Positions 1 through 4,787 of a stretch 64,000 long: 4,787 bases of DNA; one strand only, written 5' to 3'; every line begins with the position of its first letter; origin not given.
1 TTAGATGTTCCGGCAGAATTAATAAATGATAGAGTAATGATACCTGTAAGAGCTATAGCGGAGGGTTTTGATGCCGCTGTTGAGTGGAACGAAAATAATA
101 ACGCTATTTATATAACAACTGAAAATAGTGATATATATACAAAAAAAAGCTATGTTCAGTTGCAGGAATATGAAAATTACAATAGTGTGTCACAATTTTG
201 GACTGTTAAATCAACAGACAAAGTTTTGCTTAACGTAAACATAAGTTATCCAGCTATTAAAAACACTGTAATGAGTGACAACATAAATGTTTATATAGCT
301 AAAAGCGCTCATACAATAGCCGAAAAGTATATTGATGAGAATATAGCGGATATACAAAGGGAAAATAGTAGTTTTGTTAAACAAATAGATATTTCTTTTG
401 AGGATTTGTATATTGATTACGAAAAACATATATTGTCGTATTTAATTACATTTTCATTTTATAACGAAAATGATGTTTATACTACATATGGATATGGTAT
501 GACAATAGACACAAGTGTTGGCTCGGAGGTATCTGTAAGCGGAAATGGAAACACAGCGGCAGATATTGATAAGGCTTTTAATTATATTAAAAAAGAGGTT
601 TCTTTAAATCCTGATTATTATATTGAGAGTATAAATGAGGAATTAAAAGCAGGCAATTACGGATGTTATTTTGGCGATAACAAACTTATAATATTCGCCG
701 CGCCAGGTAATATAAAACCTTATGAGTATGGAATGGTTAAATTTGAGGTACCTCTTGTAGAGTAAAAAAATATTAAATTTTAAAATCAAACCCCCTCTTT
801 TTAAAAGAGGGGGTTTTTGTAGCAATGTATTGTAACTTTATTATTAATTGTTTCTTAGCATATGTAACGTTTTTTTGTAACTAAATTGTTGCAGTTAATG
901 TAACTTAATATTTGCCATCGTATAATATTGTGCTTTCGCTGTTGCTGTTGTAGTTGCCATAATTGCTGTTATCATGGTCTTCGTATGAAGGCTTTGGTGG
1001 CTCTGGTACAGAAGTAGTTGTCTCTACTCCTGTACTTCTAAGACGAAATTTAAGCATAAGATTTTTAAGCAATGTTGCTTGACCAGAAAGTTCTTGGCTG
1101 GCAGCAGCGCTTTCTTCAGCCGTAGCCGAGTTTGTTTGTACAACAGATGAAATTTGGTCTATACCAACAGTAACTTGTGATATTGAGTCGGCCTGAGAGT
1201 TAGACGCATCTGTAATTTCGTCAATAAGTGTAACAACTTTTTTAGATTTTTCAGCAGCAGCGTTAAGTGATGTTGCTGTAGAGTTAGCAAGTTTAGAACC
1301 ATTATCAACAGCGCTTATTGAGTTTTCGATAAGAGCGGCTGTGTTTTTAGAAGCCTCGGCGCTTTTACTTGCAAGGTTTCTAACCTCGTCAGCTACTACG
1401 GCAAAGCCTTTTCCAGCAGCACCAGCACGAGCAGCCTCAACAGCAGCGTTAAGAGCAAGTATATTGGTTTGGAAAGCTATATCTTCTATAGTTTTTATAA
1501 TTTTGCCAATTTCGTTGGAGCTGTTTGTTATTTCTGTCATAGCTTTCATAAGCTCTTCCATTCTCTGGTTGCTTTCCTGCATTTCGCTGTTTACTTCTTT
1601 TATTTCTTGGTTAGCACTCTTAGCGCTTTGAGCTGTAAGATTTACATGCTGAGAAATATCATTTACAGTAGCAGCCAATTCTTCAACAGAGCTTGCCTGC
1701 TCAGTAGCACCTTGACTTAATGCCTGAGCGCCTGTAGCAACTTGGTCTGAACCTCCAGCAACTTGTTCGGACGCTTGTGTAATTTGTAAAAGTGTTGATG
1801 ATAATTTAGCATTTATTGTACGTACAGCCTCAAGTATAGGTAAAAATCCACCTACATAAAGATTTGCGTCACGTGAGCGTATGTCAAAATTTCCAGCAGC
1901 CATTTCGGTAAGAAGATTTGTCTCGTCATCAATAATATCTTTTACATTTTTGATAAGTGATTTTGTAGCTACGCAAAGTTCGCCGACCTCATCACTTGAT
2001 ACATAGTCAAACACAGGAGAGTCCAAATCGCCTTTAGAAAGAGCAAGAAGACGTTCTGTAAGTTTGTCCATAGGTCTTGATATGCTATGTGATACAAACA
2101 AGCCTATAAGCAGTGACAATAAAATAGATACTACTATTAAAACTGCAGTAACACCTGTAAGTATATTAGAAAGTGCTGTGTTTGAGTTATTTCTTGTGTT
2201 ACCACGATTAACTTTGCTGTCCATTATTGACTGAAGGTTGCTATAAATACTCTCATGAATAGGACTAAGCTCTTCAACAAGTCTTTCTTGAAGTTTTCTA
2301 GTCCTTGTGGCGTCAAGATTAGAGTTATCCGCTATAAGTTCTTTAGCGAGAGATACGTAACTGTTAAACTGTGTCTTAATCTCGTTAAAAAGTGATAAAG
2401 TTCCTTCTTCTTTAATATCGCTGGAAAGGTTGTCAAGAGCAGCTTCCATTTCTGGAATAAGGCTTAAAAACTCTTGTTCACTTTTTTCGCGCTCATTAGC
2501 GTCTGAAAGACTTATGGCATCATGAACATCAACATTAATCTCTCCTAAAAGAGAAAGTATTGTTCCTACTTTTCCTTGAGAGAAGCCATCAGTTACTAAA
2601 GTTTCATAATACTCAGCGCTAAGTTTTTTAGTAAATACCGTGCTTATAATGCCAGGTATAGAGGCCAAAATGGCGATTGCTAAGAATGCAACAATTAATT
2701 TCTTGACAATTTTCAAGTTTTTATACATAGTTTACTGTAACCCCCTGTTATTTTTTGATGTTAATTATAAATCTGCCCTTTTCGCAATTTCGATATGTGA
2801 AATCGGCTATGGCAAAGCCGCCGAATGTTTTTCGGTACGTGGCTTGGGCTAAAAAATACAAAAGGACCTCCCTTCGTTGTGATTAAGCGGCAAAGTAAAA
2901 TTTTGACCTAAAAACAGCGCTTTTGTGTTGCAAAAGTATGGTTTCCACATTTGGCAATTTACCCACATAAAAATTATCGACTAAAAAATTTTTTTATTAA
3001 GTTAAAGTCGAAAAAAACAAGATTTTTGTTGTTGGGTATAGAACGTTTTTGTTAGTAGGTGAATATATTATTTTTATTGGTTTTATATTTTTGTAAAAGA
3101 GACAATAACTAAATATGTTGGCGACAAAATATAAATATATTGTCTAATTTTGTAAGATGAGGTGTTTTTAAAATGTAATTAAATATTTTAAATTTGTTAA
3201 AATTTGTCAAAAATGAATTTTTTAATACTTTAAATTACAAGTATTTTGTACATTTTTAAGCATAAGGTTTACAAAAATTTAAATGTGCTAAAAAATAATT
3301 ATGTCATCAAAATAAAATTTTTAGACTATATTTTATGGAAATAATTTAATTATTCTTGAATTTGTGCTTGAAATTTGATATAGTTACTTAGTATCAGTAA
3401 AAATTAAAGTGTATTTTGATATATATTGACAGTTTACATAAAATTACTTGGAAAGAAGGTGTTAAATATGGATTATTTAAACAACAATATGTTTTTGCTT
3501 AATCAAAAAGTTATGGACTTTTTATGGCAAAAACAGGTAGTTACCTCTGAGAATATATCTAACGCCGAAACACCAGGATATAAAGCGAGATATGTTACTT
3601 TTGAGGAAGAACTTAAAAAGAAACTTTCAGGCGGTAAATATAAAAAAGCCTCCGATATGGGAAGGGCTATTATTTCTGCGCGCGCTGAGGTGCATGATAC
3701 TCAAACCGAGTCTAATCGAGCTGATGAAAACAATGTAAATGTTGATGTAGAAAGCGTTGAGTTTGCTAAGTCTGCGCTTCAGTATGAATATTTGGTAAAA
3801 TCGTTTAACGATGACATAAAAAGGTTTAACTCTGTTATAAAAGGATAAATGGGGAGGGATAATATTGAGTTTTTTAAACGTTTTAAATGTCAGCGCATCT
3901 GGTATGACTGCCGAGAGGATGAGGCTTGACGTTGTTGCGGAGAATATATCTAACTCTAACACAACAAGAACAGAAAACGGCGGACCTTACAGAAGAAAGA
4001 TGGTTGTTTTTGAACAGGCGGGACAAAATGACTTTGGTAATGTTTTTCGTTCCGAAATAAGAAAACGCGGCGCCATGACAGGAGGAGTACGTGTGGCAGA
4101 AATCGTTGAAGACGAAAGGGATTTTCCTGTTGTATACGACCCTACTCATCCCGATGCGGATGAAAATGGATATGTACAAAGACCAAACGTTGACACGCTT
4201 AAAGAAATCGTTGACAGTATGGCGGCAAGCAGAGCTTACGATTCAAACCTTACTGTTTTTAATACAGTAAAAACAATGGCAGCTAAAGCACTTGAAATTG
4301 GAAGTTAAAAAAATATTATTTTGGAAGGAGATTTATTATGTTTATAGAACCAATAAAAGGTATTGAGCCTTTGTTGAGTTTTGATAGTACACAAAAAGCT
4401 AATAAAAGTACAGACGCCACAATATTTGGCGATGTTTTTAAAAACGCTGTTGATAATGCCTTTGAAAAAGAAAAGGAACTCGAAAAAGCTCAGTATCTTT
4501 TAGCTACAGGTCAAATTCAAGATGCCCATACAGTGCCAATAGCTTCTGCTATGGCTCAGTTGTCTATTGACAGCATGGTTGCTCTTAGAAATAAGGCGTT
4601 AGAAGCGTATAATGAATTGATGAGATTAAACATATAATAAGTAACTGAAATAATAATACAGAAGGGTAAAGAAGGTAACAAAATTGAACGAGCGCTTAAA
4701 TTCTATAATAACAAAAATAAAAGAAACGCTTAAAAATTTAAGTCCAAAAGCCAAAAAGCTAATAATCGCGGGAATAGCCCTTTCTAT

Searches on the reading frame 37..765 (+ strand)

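Call 31: search_protein_families(library=pfam, proteins=[window:37-765:+], max_evalue=0.001)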
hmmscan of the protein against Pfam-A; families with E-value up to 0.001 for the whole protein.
window:37-765:+ (242 aa): 1 family
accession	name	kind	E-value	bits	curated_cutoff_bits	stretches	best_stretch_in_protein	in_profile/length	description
PF07833.16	Cu_amine_oxidN1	-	1.3e-05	25.6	24.2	1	1-36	21-56/108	Copper amine oxidase N-terminal domain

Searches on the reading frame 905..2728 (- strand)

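Call 31: search_protein_families(library=pfam, proteins=[window:905-2728:-], max_evalue=0.001)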
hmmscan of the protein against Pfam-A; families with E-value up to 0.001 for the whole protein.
window:905-2728:- (607 aa): 3 families
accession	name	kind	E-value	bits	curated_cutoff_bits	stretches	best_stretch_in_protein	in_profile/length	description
PF00015.26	MCPsignal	-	5.4e-42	144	34.6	1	379-529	7-171/172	Methyl-accepting chemotaxis protein (MCP) signalling domain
PF12729.13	4HB_MCP_1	-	9.6e-11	42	27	1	4-185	1-179/181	Four helix bundle sensory module for signal transduction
PF00672.30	HAMP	-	1.4e-10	41.7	25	1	211-252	1-41/53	HAMP domain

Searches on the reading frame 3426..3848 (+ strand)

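Call 31: search_protein_families(library=pfam, proteins=[window:3426-3848:+], max_evalue=0.001)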
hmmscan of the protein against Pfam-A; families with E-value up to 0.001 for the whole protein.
window:3426-3848:+ (140 aa): 1 family
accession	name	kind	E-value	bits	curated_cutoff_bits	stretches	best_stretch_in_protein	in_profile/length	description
PF00460.25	Flg_bb_rod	-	0.00034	21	20.7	1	35-53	13-31/31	Flagella basal body rod protein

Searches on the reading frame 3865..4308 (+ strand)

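Call 31: search_protein_families(library=pfam, proteins=[window:3865-4308:+], max_evalue=0.001)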
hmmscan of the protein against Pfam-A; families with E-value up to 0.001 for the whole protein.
window:3865-4308:+ (147 aa): 2 families
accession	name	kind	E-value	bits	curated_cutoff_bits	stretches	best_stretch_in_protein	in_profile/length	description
PF06429.18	Flg_bbr_C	-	1.6e-10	40.7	23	1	101-144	2-45/46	Flagellar basal body rod FlgEFG protein C-terminal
PF00460.25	Flg_bb_rod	-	5.2e-08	33.1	20.7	1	7-35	1-29/31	Flagella basal body rod protein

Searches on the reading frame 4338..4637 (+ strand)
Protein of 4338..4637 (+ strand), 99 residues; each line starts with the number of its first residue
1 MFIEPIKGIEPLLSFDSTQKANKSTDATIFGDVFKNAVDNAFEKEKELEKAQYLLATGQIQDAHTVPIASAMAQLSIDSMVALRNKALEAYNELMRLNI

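Call 31: search_protein_families(library=pfam, proteins=[window:4338-4637:+], max_evalue=0.001)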
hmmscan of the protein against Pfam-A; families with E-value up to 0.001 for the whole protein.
window:4338-4637:+ (99 aa): 1 family
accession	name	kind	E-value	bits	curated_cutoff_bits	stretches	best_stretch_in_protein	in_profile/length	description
PF02049.23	FliE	-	3e-19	69.4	22.4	1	17-99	7-89/89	Flagellar hook-basal body complex protein FliE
